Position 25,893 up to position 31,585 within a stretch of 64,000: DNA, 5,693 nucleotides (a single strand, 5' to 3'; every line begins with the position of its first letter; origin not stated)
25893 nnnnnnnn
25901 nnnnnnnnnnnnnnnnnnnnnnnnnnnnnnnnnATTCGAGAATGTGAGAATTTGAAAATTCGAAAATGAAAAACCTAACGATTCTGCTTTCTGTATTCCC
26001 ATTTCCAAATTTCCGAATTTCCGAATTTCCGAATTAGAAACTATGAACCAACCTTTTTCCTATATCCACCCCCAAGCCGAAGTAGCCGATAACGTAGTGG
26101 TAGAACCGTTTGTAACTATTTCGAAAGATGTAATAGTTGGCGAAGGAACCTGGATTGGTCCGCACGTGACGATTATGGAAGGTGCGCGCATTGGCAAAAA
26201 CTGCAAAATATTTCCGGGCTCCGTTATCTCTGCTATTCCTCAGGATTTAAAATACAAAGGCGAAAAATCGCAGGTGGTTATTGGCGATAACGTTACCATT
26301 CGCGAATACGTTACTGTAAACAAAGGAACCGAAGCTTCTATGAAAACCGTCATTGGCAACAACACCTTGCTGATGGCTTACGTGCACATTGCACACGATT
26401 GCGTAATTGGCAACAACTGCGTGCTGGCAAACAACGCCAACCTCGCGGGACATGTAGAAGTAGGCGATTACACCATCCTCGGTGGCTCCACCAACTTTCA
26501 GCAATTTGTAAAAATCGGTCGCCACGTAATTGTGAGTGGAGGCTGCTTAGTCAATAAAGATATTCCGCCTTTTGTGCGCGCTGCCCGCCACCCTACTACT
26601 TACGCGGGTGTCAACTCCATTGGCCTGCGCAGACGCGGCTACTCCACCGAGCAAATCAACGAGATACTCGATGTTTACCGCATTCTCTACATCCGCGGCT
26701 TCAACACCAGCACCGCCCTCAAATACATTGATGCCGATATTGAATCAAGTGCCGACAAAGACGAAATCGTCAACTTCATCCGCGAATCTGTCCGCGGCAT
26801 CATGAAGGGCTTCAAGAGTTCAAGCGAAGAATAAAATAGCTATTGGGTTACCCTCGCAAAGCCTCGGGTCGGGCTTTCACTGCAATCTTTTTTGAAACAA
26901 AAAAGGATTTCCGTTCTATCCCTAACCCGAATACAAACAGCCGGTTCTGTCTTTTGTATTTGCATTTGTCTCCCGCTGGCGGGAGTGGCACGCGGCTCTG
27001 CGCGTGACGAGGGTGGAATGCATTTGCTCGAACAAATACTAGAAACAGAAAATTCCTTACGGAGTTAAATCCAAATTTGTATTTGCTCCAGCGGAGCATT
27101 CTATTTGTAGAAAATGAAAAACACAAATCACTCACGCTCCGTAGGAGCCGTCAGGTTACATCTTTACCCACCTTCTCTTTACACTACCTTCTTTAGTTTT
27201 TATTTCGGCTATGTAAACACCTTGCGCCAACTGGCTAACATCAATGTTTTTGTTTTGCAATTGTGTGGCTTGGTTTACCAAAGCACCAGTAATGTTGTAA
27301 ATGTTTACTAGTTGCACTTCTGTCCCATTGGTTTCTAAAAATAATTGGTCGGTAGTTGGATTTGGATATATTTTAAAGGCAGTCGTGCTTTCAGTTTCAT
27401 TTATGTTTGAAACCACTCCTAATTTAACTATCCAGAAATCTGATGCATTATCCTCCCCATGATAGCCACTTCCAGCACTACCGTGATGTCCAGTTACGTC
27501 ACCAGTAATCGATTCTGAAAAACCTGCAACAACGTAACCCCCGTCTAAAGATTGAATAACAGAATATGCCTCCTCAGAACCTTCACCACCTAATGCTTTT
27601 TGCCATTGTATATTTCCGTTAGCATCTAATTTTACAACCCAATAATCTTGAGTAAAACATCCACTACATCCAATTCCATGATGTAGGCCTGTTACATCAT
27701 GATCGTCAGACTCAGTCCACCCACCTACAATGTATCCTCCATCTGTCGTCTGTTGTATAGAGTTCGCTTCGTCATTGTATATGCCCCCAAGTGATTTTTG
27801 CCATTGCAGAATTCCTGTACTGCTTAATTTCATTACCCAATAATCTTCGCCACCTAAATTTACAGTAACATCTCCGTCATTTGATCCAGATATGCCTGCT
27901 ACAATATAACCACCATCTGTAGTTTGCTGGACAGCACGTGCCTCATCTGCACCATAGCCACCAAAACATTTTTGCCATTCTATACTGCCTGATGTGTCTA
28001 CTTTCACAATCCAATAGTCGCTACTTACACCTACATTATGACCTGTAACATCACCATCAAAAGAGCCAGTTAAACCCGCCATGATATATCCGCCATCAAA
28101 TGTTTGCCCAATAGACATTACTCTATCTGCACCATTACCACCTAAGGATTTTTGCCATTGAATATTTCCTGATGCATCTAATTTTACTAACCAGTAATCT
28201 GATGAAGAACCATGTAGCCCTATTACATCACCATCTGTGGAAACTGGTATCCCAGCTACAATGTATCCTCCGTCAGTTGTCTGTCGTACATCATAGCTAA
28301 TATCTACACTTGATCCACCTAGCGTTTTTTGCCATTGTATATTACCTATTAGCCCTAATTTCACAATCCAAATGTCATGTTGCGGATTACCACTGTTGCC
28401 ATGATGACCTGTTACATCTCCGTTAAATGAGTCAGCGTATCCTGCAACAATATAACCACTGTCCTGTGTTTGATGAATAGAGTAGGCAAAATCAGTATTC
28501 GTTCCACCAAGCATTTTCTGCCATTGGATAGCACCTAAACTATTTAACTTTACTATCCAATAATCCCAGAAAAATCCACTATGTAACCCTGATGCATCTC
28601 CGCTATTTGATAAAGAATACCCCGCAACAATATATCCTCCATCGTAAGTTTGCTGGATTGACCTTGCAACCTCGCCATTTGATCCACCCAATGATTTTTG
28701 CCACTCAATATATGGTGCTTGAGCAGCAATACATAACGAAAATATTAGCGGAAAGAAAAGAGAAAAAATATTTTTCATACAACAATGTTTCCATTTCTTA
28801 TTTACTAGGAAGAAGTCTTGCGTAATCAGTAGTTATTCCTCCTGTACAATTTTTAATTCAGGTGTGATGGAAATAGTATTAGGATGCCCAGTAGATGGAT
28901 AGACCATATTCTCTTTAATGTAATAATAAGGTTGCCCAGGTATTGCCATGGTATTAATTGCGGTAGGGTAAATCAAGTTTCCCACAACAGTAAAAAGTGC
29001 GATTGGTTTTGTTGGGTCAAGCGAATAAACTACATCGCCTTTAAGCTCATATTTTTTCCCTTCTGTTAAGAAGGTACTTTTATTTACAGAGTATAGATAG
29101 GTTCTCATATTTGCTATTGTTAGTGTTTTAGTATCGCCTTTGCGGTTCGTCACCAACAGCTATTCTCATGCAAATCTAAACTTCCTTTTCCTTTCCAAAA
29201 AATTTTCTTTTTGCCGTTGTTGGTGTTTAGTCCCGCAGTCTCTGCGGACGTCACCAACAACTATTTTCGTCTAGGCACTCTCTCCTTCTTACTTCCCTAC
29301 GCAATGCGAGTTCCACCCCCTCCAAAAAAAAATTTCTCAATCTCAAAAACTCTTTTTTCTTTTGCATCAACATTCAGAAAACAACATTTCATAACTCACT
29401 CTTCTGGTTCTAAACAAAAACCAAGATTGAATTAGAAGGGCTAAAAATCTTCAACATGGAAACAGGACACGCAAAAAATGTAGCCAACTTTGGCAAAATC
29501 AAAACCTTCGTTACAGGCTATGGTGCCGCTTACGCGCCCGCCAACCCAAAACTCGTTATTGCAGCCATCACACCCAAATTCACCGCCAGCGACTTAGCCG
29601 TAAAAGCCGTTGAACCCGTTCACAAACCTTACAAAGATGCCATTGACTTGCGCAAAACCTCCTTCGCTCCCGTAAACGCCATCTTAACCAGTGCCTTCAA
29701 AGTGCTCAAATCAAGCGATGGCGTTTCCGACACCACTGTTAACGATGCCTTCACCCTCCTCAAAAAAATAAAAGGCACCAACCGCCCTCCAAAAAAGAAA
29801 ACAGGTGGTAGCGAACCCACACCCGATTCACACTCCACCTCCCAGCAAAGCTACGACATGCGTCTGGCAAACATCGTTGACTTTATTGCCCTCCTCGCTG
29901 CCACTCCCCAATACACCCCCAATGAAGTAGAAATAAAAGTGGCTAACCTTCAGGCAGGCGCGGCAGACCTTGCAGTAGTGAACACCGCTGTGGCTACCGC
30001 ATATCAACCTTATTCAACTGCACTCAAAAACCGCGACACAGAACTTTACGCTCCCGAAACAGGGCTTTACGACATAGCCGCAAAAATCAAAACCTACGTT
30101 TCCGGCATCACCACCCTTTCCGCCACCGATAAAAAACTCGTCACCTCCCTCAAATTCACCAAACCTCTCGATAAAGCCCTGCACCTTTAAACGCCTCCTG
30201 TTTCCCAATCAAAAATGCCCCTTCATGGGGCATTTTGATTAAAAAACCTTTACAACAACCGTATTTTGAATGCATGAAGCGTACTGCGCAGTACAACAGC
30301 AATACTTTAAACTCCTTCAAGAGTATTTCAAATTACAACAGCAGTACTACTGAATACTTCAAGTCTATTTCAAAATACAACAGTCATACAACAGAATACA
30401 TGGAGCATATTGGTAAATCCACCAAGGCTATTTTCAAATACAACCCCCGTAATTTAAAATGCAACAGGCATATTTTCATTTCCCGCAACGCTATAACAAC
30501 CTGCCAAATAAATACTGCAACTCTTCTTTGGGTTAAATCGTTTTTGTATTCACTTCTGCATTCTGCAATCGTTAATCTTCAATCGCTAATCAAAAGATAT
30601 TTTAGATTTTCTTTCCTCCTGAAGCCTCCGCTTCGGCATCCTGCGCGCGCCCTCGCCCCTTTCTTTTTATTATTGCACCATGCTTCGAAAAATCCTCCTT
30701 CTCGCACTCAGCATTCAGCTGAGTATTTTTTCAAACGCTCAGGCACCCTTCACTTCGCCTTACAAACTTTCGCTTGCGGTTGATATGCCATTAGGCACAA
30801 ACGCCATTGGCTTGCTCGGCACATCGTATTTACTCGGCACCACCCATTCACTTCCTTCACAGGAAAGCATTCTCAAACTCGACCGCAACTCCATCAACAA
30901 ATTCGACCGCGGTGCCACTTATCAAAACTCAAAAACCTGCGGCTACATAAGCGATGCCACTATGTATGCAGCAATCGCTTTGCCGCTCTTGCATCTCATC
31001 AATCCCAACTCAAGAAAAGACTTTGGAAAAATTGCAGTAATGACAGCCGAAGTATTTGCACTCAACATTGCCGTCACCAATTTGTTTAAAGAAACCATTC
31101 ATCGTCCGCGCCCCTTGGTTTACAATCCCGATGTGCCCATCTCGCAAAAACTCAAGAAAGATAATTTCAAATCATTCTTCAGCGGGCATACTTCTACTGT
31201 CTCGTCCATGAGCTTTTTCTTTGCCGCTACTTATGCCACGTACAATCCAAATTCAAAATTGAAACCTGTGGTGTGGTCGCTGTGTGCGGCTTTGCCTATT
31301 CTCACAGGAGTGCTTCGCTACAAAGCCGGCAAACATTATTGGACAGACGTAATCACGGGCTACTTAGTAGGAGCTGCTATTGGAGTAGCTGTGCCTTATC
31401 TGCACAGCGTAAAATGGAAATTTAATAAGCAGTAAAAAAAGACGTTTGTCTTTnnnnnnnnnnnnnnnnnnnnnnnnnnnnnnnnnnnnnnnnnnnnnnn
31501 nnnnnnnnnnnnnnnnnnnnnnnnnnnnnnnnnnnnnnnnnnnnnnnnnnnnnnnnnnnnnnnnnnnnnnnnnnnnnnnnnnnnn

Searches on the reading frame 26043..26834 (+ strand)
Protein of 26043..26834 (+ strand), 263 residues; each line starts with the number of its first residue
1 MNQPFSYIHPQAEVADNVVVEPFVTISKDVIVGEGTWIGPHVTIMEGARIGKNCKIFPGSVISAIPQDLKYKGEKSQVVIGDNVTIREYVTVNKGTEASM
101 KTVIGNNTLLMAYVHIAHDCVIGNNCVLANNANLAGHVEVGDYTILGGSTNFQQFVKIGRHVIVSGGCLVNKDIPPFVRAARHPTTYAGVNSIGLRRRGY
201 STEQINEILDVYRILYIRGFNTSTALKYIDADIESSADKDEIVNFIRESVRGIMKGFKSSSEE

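Call 46: search_protein_families(library=pfam, proteins=[window:26043-26834:+], max_evalue=0.00001)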
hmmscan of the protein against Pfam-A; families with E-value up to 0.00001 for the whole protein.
window:26043-26834:+ (263 aa): 3 families
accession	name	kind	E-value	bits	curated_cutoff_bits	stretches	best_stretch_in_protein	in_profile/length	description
PF00132.30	Hexapep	-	4.2e-38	127.9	27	2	102-135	2-35/36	Bacterial transferase hexapeptide (six repeats)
PF13720.11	Acetyltransf_11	-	1e-23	84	24.5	1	173-254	1-82/82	Udp N-acetylglucosamine O-acyltransferase; Domain 2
PF25084.1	LbH_EIF2B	-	3.4e-11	43.5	54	1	15-108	7-103/105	EIF2B subunit epsilon LbH domain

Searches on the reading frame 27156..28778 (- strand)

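Call 47: search_protein_families(library=pfam, proteins=[window:27156-28778:-], max_evalue=0.00001)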
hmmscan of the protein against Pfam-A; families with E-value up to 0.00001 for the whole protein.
window:27156-28778:- (540 aa): 1 family
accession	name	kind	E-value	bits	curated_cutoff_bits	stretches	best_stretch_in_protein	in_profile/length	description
PF18962.6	Por_Secre_tail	-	1.6e-15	57.6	27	1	470-534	1-70/75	Secretion system C-terminal sorting domain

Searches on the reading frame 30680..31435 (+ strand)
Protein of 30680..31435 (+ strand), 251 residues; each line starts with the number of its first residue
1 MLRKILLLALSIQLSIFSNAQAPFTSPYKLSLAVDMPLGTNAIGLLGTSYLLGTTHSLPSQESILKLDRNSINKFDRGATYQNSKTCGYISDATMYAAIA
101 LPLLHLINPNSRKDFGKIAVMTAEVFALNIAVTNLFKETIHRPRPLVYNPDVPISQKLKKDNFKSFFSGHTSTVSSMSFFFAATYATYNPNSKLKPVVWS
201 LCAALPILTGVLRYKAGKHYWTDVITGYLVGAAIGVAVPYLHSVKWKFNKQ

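Call 47: search_protein_families(library=pfam, proteins=[window:30680-31435:+], max_evalue=0.00001)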
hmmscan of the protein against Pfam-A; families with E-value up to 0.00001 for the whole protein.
window:30680-31435:+ (251 aa): 1 family
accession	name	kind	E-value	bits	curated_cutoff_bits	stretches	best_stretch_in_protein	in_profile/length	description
PF01569.27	PAP2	-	4.7e-20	72.1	27.2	1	124-244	7-127/130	PAP2 superfamily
